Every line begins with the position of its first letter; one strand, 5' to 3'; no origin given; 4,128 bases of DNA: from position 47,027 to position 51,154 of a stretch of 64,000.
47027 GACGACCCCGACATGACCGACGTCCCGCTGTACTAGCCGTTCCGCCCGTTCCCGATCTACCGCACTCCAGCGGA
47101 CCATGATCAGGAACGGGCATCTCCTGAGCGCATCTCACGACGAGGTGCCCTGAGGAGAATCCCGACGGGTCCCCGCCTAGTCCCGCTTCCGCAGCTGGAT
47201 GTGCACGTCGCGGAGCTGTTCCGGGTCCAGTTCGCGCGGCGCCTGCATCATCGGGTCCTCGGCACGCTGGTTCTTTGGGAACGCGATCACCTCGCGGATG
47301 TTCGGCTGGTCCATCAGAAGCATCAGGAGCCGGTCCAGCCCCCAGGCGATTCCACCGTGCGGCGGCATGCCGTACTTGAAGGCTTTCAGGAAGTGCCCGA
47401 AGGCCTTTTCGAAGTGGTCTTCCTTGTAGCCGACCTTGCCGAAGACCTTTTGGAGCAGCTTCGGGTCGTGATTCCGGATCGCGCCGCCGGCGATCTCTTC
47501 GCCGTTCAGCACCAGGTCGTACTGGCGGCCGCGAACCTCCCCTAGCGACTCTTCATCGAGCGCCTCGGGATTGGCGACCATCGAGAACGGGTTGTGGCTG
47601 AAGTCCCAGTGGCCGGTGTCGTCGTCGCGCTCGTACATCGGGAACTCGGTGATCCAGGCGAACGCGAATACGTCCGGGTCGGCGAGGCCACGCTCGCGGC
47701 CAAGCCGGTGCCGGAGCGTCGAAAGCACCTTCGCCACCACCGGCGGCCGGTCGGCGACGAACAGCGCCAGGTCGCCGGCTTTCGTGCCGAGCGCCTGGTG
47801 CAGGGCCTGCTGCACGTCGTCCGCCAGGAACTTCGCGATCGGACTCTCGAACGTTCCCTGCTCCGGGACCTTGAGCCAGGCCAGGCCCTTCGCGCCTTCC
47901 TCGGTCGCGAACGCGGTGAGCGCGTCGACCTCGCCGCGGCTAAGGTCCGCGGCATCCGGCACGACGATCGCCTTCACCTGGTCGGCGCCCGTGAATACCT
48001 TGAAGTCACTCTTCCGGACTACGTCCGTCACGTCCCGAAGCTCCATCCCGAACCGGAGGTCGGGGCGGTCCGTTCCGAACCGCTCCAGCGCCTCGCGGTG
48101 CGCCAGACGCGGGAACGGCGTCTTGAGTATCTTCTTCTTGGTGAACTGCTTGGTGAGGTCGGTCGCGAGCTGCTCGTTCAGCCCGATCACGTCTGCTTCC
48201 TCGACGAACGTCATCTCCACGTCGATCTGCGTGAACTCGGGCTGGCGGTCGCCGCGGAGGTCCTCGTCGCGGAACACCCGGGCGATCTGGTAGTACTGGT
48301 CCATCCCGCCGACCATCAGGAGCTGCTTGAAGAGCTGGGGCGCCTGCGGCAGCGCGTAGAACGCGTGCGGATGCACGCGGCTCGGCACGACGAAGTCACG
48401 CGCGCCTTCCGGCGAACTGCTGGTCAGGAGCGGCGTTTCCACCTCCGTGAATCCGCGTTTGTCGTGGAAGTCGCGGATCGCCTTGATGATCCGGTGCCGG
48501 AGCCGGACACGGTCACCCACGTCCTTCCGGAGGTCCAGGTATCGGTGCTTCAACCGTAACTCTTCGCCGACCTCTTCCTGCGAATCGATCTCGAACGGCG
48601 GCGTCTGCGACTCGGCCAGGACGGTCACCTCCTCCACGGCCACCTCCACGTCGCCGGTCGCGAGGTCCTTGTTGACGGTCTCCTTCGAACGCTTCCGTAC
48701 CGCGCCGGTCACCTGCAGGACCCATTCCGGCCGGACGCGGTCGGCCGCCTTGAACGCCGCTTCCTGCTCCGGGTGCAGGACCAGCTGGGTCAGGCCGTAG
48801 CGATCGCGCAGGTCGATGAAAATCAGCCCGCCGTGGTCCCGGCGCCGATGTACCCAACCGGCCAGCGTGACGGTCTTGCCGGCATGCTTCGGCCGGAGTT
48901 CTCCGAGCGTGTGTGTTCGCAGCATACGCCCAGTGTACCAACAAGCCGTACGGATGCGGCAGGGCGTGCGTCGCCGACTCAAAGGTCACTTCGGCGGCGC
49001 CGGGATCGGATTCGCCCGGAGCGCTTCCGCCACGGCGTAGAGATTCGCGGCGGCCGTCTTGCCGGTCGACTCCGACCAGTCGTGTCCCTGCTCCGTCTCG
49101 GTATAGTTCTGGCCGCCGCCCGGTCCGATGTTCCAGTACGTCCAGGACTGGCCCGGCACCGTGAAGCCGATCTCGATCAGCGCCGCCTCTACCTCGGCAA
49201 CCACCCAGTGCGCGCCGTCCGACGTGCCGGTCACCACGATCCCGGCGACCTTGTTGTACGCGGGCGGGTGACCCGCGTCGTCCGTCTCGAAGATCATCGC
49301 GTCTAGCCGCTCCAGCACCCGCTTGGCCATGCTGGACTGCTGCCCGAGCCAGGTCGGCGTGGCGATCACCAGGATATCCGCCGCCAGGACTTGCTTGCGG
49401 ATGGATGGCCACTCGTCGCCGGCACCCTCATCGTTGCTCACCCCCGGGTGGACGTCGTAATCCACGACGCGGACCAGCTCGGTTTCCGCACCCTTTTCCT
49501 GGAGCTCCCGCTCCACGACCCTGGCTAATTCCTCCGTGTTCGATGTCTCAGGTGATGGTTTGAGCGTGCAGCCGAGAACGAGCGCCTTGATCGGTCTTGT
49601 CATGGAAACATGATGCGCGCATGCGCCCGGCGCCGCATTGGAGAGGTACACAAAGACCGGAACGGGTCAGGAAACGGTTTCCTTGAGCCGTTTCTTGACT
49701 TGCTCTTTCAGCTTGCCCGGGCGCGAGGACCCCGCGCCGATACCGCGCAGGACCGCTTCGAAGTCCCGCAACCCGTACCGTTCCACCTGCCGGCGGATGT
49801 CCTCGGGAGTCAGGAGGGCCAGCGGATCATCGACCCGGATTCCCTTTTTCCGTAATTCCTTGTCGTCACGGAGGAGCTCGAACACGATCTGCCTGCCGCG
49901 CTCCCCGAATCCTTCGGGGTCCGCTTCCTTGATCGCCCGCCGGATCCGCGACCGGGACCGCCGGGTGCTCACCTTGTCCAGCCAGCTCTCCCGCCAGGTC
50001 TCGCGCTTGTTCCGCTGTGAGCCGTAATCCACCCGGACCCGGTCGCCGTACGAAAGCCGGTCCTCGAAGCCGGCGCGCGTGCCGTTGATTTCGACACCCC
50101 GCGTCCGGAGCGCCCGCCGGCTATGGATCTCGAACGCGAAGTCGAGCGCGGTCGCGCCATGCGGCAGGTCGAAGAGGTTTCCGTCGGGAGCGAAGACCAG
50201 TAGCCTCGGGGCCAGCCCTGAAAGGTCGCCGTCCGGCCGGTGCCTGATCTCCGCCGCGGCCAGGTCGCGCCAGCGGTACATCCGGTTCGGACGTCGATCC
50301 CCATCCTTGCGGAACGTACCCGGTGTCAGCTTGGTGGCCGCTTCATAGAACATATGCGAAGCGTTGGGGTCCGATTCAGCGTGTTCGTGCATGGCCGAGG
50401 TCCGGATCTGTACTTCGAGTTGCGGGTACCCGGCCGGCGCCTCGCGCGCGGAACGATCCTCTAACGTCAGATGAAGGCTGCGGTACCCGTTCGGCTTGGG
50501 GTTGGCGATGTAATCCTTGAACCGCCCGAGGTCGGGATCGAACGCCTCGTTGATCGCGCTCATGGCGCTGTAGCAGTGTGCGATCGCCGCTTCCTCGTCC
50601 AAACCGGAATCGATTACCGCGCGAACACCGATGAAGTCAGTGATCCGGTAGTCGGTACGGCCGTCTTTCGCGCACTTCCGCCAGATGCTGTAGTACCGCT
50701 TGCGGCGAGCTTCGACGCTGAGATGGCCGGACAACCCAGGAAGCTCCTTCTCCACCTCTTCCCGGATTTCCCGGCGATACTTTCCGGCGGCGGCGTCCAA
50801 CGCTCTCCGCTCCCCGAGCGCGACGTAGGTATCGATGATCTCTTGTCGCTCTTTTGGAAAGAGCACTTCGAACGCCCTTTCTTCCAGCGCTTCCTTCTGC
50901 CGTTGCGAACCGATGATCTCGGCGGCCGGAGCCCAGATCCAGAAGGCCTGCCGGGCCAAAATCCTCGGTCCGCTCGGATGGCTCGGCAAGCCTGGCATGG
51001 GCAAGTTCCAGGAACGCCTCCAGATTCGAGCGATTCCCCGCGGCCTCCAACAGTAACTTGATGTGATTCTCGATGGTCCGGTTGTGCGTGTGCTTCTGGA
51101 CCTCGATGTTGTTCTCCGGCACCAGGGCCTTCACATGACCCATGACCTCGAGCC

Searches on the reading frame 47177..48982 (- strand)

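Call 89: search_protein_families(library=pfam, proteins=[window:47177-48982:-], max_evalue=0.0001)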
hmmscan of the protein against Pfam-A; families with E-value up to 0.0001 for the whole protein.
window:47177-48982:- (601 aa): 3 families
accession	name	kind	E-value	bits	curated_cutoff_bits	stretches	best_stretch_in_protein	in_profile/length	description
PF00152.25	tRNA-synt_2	-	4.8e-111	371.2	25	1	140-572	2-308/308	tRNA synthetases class II (D, K and N)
PF02938.19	GAD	-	1.1e-22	80.5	23.4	1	334-420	9-95/95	GAD domain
PF01336.31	tRNA_anti-codon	-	1.7e-18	66.8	27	1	38-122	1-75/75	OB-fold nucleic acid binding domain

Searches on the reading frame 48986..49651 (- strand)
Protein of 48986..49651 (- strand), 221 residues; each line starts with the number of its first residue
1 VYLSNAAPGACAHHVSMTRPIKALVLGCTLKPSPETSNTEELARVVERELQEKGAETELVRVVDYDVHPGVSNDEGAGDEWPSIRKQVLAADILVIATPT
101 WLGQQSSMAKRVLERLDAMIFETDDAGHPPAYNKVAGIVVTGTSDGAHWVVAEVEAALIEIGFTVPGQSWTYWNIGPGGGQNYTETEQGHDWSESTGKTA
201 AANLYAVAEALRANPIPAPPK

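Call 89: search_protein_families(library=pfam, proteins=[window:48986-49651:-], max_evalue=0.0001)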
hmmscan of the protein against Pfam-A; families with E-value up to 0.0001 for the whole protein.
window:48986-49651:- (221 aa): 3 families
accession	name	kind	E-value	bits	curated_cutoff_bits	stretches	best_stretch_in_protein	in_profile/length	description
PF03358.20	FMN_red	-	3.8e-21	75.7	24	1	33-170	9-144/152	NADPH-dependent FMN reductase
PF00258.30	Flavodoxin_1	-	7.6e-06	26.6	25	1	35-177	6-123/143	Flavodoxin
PF02525.22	Flavodoxin_2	-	1.2e-05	25.6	27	1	32-121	10-110/198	Flavodoxin-like fold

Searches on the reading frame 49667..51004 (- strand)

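Call 89: search_protein_families(library=pfam, proteins=[window:49667-51004:-], max_evalue=0.0001)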
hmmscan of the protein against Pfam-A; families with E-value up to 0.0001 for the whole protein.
window:49667-51004:- (445 aa): 2 families
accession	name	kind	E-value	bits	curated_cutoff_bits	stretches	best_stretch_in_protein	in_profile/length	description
PF04607.23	RelA_SpoT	-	6.5e-25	88.1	27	1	100-221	2-109/113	Region found in RelA / SpoT proteins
PF02824.27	TGS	-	4.8e-11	43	22.2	1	270-324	3-57/60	TGS domain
